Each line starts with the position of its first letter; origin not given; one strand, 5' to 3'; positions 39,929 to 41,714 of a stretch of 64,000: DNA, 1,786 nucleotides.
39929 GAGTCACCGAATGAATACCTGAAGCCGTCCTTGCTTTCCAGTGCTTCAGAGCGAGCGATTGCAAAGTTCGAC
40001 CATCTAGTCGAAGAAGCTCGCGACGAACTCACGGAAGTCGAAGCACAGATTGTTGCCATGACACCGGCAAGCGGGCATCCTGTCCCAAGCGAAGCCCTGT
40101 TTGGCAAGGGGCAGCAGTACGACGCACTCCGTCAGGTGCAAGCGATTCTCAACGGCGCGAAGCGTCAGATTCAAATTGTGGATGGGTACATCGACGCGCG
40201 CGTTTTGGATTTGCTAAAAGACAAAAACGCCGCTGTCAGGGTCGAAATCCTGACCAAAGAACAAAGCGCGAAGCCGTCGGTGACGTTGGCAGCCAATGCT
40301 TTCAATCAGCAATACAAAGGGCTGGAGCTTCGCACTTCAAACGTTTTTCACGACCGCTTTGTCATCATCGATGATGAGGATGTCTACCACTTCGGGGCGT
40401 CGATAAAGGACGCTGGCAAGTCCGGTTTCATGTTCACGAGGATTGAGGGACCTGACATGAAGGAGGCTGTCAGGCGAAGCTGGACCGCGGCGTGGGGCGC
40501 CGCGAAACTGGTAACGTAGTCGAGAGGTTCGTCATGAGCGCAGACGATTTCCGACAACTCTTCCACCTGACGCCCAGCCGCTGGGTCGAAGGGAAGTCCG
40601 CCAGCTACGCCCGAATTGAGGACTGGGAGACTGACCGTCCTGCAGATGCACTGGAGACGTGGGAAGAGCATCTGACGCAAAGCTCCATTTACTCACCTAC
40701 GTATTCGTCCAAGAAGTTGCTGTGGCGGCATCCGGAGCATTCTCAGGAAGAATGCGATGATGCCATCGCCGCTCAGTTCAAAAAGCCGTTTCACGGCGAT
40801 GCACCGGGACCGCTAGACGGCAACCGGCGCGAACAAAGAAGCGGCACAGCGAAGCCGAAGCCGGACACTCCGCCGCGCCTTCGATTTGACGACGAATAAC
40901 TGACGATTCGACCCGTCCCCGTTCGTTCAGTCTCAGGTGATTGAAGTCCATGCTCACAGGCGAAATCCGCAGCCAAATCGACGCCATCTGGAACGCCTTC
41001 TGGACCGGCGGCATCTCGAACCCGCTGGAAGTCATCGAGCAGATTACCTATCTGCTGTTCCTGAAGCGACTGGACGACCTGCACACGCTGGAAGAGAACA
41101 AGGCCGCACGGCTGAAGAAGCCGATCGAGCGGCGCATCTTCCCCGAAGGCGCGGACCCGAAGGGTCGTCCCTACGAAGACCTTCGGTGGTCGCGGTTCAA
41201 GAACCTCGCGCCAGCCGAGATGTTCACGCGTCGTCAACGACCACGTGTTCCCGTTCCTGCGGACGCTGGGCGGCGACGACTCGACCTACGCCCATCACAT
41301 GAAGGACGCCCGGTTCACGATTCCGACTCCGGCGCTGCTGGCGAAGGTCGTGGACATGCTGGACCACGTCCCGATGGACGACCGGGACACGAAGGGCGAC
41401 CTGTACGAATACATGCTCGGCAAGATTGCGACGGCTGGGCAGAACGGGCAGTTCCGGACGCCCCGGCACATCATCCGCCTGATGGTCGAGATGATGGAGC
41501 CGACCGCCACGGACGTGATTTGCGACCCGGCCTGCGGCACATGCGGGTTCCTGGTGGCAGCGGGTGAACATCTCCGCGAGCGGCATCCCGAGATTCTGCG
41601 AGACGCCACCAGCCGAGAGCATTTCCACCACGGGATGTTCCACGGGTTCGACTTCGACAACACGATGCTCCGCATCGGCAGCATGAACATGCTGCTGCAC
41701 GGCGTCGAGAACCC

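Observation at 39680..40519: Uncharacterised third gene glued to the SPARTA pair: coiled-coil plus degenerate PLD-fold (HDR) domain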

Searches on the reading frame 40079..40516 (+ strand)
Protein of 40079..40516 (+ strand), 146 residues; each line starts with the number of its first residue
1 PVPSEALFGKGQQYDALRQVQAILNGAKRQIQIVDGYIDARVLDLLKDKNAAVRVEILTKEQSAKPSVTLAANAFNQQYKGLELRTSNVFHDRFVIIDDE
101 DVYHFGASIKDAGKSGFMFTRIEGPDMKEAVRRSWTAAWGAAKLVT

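Call 44: search_solved_structures(query=A5, max_evalue=10, show_alignments=5)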
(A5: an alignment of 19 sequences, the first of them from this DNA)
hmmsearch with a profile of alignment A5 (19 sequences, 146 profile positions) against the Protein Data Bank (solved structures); distinct sequences matched with E-value up to 10: 5.
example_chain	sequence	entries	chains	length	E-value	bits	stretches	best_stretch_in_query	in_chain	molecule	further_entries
5box_A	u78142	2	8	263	4.3e-06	30.2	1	16-144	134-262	Putative HTH-type transcriptional regulator TrmBL2 | TrmBL2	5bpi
5bpd_A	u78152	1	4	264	4.3e-06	30.1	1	16-144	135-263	TrmBL2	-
5bqt_A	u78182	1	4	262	6.4e-06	29.6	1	16-143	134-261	Putative HTH-type transcriptional regulator TrmBL2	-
1byr_A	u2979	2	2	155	0.0059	20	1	21-102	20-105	PROTEIN (ENDONUCLEASE)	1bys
2gpi_A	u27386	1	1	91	0.13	15.7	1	19-78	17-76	conserved hypothetical protein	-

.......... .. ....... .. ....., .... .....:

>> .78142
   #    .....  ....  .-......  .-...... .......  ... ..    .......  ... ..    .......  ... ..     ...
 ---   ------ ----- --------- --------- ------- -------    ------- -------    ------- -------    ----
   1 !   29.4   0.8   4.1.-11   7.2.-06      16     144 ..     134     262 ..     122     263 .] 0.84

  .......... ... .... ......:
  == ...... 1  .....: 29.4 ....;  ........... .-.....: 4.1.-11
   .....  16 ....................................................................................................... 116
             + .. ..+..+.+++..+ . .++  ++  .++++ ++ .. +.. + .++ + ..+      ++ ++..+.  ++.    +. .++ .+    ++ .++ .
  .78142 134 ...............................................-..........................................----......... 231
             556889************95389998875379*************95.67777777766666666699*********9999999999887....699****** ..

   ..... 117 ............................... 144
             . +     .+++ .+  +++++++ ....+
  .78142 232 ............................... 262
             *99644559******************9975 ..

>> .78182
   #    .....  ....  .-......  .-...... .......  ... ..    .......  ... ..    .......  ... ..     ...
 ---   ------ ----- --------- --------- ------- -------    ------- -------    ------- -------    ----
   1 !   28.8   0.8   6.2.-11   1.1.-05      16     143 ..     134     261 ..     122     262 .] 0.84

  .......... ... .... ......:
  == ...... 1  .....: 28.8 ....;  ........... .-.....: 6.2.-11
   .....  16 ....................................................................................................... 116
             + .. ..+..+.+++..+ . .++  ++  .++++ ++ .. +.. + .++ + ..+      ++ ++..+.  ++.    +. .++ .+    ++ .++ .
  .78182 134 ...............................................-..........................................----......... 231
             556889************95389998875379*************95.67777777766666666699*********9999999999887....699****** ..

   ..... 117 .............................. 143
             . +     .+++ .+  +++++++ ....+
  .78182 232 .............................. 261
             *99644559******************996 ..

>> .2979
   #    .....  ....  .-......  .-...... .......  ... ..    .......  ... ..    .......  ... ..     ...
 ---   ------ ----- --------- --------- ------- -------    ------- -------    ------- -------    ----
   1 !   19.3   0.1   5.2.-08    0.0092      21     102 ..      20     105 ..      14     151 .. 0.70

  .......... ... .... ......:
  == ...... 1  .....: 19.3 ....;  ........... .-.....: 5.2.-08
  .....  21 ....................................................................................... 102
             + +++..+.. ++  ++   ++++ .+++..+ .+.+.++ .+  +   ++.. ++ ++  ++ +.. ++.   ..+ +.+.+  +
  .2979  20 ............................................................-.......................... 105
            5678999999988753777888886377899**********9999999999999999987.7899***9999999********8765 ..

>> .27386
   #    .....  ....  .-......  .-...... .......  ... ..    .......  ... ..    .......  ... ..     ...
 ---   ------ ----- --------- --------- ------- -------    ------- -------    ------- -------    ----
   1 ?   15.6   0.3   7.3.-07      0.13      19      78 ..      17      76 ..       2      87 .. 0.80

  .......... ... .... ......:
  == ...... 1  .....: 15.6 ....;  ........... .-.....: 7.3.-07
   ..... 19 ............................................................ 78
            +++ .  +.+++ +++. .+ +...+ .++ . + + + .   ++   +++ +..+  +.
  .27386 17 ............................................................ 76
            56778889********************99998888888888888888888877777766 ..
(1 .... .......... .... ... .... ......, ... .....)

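Call 70: search_dna_similar(query=window:40079-40516:+, collection=plasmids, mode=protein, max_rows=25, max_evalue=0.001)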
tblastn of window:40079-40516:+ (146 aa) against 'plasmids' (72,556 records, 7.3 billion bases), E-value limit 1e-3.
Records with a match: 66; places in all: 91; records where one place covers at least 80% of the query: 61.
Best place of each record, by identity: <60% 66.
By first word of the organism name: Bacteroides 39; Parabacteroides 10; Phocaeicola 5; Legionella 2; Ralstonia 2; Segatella 1; Haliovirga 1; Treponema 1; Azotobacter 1; Butyrivibrio 1; and 3 more.
By predicted mobility (MOB-suite, as given by PLSDB): non-mobilizable 39; conjugative 19; mobilizable 8.
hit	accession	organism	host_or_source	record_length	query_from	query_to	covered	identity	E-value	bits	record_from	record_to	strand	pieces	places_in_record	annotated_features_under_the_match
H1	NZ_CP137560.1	Segatella hominis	Homo sapiens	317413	3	133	90%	39.7%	5e-19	89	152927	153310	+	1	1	ORF6N domain-containing protein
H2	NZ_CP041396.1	Bacteroides ovatus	Homo sapiens,cell culture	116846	3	125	84%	42.3%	1e-22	99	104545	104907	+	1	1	rhuM: RhuM family protein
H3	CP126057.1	Phocaeicola dorei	Homo sapiens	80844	3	125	84%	39.8%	2e-16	108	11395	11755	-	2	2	none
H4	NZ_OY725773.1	Parabacteroides distasonis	-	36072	3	125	84%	39.8%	2e-16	108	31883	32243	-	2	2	none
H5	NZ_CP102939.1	Bacteroides cellulosilyticus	Blood(Human)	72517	3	125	84%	39.8%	2e-16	108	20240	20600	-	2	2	none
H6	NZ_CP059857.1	Bacteroides zhangwenhongii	Homo sapiens,pure culture,feces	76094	3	125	84%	39.8%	2e-16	108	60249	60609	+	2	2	none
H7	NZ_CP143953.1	Phocaeicola vulgatus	Homo sapiens,cell culture,fecal sample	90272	3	125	84%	39.8%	2e-16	108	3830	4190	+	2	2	none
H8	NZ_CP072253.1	Bacteroides cellulosilyticus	Homo sapiens,cultured bacterial ...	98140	3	125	84%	39.8%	2e-16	108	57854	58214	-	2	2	none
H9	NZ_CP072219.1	Bacteroides xylanisolvens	Homo sapiens,cultured bacterial ...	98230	3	125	84%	39.8%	2e-16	108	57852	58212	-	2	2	none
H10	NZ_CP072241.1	Bacteroides uniformis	Homo sapiens,cultured bacterial ...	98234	3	125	84%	39.8%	2e-16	108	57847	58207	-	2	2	none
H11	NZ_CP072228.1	Bacteroides eggerthii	Homo sapiens,cultured bacterial ...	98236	3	125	84%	39.8%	2e-16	108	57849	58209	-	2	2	none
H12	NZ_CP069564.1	Bacteroides fragilis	-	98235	3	125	84%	39.8%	2e-16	108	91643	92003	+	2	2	none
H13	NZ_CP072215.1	Bacteroides xylanisolvens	Homo sapiens,cultured bacterial ...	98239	3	125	84%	39.8%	2e-16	108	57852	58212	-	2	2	none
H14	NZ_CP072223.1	Bacteroides uniformis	Homo sapiens,cultured bacterial ...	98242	3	125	84%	39.8%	2e-16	108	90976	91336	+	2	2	none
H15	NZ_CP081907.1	Parabacteroides distasonis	Homo sapiens,Biopsy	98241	3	125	84%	39.8%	2e-16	108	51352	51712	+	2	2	none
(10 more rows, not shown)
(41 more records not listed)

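Call 71: search_dna_similar(query=window:40079-40516:+, collection=phages, mode=protein, max_rows=25, max_evalue=0.001)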
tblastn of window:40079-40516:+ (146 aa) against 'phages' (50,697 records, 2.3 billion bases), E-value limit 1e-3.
Records with a match: 5; places in all: 5; records where one place covers at least 80% of the query: 5.
Best place of each record, by identity: <60% 5.
By first word of the organism name: Bacteriophage 3; Halorubrum 1; Haloarcula 1.
By host as written in the record: - 3; Halorubrum sp. 1; Haloarcula japonica 1.
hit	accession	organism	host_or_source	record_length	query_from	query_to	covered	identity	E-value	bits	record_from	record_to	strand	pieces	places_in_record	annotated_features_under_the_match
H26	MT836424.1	Bacteriophage sp.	human fecal samples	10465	3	125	84%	42.3%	4e-23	99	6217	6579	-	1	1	record has no annotation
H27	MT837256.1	Bacteriophage sp.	human fecal samples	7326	3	125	84%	39.8%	1e-16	108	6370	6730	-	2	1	record has no annotation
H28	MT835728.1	Bacteriophage sp.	human fecal samples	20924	3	125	84%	36.6%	4e-19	88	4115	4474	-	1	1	record has no annotation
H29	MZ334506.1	Halorubrum virus HRTV-16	Halorubrum sp.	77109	7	139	91%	25.9%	1e-4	46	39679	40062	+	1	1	hypothetical protein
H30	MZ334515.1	Haloarcula virus HJTV-3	Haloarcula japonica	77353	7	139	91%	25.9%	2e-4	45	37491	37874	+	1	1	hypothetical protein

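Call 72: get_annotated_region(hit=H2, flank=7000)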
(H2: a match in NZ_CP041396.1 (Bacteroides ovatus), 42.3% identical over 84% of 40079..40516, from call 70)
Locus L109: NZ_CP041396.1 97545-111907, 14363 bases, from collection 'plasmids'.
description: Bacteroides ovatus strain 3725 D1 iv plasmid unnamed1, complete sequence
organism: Bacteroides ovatus (NCBI taxid 28116)
taxonomy: Bacteria; Bacteroidota; Bacteroidia; Bacteroidales; Bacteroidaceae; Bacteroides; Bacteroides ovatus
host: -; source: Homo sapiens,cell culture; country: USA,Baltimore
typing (MOB-suite, as given by PLSDB): mobilizable; relaxase MOBP
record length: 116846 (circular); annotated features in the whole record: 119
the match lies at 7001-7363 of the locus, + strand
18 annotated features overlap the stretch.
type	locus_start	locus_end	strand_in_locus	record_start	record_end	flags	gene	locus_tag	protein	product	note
CDS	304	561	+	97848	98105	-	-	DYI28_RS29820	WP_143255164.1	hypothetical protein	-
CDS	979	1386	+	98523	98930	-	-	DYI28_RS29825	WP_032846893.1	hypothetical protein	-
CDS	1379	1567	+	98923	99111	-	-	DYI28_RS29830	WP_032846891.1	hypothetical protein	-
CDS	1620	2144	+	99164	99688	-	-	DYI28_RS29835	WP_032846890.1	hypothetical protein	-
CDS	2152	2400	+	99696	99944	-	-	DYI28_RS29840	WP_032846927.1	hypothetical protein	-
CDS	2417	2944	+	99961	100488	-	-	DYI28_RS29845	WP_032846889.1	hypothetical protein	-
CDS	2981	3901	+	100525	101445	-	-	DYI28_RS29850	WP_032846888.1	hypothetical protein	-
CDS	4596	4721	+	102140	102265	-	-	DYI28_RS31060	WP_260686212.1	hypothetical protein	-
CDS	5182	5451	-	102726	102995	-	-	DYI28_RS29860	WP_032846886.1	hypothetical protein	-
CDS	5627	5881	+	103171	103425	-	-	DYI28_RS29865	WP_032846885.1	helix-turn-helix transcriptional regulator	-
CDS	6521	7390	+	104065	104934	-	rhuM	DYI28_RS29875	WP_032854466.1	RhuM family protein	-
CDS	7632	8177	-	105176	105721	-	-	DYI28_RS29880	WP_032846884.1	membrane lipoprotein lipid attachment site-containing protein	-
CDS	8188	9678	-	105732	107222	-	-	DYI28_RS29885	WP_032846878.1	hypothetical protein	-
CDS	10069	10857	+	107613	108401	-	-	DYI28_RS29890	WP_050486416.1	S24 family peptidase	-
CDS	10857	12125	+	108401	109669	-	-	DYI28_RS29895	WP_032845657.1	Y-family DNA polymerase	-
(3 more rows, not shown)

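Call 73: get_annotated_region(hit=H1, flank=7000)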
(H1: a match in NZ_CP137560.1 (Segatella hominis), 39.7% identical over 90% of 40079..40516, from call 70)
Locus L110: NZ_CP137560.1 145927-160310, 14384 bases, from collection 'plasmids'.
description: Segatella hominis strain HDD12 plasmid unnamed, complete sequence
organism: Segatella hominis (NCBI taxid 2518605)
taxonomy: Bacteria; Bacteroidota; Bacteroidia; Bacteroidales; Prevotellaceae; Segatella; Segatella hominis
host: -; source: Homo sapiens; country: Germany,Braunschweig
typing (MOB-suite, as given by PLSDB): non-mobilizable
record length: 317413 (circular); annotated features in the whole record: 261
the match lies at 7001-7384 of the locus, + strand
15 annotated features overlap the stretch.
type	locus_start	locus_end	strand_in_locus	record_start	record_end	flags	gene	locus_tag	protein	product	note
CDS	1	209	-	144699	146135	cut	mobV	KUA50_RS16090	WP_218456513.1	MobV family relaxase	GO:0006310 - DNA recombination [Evidence IEA]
CDS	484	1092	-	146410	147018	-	-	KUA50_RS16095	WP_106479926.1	hypothetical protein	-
CDS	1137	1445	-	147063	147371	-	-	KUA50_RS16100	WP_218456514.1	hypothetical protein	-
CDS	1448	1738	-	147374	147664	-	-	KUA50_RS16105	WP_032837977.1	helix-turn-helix domain-containing protein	-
CDS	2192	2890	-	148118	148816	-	-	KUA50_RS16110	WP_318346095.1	hypothetical protein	-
CDS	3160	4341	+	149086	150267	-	-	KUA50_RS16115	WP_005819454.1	site-specific integrase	GO:0015074 - DNA integration [Evidence IEA]; GO:0006310 - DNA recombination [Evidence IEA]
CDS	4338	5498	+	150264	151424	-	-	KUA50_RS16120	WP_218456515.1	site-specific integrase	GO:0015074 - DNA integration [Evidence IEA]; GO:0006310 - DNA recombination [Evidence IEA]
CDS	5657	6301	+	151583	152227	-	-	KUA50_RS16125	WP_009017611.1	recombinase family protein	-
CDS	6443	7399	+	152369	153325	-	-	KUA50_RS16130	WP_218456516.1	ORF6N domain-containing protein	-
CDS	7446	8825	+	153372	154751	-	-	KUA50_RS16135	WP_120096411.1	alpha/beta hydrolase-fold protein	-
CDS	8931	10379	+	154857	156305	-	-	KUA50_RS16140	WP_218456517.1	hypothetical protein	-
CDS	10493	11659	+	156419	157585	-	-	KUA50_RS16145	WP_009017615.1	clostripain-related cysteine peptidase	-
CDS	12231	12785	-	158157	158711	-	-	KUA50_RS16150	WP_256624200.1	hypothetical protein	-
CDS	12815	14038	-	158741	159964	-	-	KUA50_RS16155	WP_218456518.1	relaxase/mobilization nuclease domain-containing protein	-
CDS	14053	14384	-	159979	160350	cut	-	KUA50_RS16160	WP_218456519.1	antitoxin ParD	-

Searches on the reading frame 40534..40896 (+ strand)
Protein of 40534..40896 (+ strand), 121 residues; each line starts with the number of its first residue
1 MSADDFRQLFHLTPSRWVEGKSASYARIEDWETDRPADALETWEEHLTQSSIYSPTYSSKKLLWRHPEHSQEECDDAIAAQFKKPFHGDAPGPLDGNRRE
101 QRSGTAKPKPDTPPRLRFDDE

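Call 7: search_protein_families(library=pfam, proteins=[window:40534-40896:+], max_evalue=1)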
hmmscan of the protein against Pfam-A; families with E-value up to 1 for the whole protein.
window:40534-40896:+ (121 aa): 2 families
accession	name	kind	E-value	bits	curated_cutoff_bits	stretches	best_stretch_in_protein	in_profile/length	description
PF21725.3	T7SS_signal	-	0.013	15.9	27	1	2-86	109-201/241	Putative T7SS secretion signal domain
PF18993.5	Rv0078B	-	0.11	12.9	27.1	0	64-93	29-61/63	Rv0078B-related antitoxin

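Call 8: search_protein_families(library=padloc, proteins=[window:40534-40896:+], max_evalue=1)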
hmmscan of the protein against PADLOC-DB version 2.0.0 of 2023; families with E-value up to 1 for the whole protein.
window:40534-40896:+ (121 aa): 0 families

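Call 9: search_protein_families(library=ncbifam, proteins=[window:40534-40896:+], max_evalue=1)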
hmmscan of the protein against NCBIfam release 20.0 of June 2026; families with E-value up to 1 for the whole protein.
window:40534-40896:+ (121 aa): 1 family
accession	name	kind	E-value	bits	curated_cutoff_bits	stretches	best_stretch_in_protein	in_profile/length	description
TIGR00712.1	glpT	equivalog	0.06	12.4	632.55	1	21-64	213-256/440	glycerol-3-phosphate transporter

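Call 61: find_homologous_proteins(query=window:40534-40896:+, max_evalue=0.01)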
Query window:40534-40896:+ (121 aa): 5 proteins with E <= 0.01 among 10 candidates.
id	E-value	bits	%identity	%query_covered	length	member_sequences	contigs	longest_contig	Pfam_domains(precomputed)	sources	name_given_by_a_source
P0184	1.3e-77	276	100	100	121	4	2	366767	-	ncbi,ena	-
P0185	8.6e-62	225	85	100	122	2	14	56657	-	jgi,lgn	jgi:hypothetical protein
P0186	1.4e-42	163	69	93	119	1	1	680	-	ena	-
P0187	2.0e-27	114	54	87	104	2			-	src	-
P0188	3.7e-24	103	50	99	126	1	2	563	-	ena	-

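Call 63: find_encoding_contigs(protein=P0185, flank=8000, max_places=4)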
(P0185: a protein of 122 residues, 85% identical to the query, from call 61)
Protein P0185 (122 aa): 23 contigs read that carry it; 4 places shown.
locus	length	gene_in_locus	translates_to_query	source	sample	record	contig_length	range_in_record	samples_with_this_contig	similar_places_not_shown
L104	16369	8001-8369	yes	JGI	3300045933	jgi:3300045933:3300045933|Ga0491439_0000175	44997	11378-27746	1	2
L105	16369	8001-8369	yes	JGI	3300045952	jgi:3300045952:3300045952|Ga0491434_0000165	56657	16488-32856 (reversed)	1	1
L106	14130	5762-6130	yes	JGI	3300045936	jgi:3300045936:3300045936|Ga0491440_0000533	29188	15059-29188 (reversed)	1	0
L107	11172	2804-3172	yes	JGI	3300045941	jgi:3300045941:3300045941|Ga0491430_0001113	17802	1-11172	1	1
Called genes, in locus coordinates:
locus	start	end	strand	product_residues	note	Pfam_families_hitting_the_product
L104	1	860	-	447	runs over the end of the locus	PF10092:DUF2330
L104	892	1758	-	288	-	PF03116:NQR2_RnfD_RnfE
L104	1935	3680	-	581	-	PF25145:NfeD1b_N (faint), PF01343:Peptidase_S49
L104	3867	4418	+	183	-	PF00072:Response_reg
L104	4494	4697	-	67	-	-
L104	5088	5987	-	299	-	-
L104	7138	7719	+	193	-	-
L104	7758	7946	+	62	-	-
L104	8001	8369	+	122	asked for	-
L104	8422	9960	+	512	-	PF12161:HsdM_N, PF02384:N6_Mtase, PF01170:UPF0020, PF20473:MmeI_Mtase (faint), PF07669:Eco57I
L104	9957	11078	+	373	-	PF01420:Methylase_S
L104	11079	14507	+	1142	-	PF13643:DUF4145, PF04313:HSDR_N (weak), PF00270:DEAD, PF04851:ResIII, PF18766:SWI2_SNF2, PF00271:Helicase_C (weak), PF08463:EcoEI_R_C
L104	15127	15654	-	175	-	-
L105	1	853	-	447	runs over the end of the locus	PF10092:DUF2330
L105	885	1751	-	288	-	PF03116:NQR2_RnfD_RnfE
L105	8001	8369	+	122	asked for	-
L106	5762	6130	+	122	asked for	-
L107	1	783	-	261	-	?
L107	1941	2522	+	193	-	-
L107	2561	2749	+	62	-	-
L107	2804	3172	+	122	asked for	-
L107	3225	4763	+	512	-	PF12161:HsdM_N, PF02384:N6_Mtase, PF01170:UPF0020, PF20473:MmeI_Mtase (faint), PF07669:Eco57I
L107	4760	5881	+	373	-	PF01420:Methylase_S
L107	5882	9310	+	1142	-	PF13643:DUF4145, PF04313:HSDR_N (weak), PF00270:DEAD, PF04851:ResIII, PF18766:SWI2_SNF2, PF00271:Helicase_C (weak), PF08463:EcoEI_R_C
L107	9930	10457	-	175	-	-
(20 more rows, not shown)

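Call 64: find_encoding_contigs(protein=P0184, flank=8000, max_places=3)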
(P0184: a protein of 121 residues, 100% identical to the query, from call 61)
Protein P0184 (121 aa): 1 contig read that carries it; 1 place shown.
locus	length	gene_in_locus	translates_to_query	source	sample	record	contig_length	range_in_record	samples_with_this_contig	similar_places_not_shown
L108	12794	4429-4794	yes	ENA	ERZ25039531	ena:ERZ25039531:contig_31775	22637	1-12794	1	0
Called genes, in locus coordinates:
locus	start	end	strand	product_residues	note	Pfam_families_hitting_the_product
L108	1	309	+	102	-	?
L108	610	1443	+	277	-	PF13676:TIR_2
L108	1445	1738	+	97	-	-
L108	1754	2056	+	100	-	-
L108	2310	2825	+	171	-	-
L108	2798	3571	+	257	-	-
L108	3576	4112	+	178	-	-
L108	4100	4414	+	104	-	-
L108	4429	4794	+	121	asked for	-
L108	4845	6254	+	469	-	PF12161:HsdM_N, PF02384:N6_Mtase, PF01170:UPF0020, PF20473:MmeI_Mtase (faint), PF07669:Eco57I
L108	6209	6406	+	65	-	-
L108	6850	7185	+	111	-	-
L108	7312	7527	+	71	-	-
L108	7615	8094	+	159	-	PF13643:DUF4145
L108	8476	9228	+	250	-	PF00270:DEAD, PF04851:ResIII, PF18766:SWI2_SNF2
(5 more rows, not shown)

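Call 67: search_protein_families(library=padloc, proteins=[L104:7138-7716:+, L104:7758-7943:+, L104:8001-8366:+, L104:5088-5984:-], max_evalue=0.01)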
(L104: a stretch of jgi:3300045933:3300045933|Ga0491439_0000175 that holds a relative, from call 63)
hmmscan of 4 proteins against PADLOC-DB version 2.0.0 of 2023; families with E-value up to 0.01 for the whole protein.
L104:7138-7716:+ (193 aa): 0 families

L104:7758-7943:+ (62 aa): 0 families

L104:8001-8366:+ (122 aa): 0 families

L104:5088-5984:- (298 aa): 0 families

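Call 84: search_protein_families(library=phrogs, proteins=[window:40534-40896:+, L104:7138-7716:+], max_evalue=0.1)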
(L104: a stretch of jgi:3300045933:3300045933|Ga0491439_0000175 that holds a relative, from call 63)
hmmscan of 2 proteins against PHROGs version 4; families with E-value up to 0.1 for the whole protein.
window:40534-40896:+ (121 aa): 0 families

L104:7138-7716:+ (193 aa): 3 families
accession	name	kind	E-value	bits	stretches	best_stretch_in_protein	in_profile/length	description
phrog_16834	-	unknown function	5.4e-40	138.6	1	1-189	1-190/192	-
phrog_1597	-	unknown function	0.047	15.1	1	68-141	52-123/189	-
phrog_7688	-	unknown function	0.066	13.3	1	63-124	187-249/288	-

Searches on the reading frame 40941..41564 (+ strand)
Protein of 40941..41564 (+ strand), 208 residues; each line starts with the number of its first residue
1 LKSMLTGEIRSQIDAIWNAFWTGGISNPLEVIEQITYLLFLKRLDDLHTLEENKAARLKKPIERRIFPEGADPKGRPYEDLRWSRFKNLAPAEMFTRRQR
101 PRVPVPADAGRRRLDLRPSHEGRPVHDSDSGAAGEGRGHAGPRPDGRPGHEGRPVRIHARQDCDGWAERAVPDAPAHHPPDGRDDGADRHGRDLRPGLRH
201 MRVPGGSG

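Call 35: search_protein_families(library=pfam, proteins=[window:40941-41564:+], max_evalue=0.001)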
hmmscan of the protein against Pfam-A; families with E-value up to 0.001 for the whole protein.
window:40941-41564:+ (208 aa): 1 family
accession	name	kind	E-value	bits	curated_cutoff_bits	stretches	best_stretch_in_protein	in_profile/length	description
PF12161.14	HsdM_N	-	2.2e-12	48.2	24.5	1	9-89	1-80/135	HsdM N-terminal domain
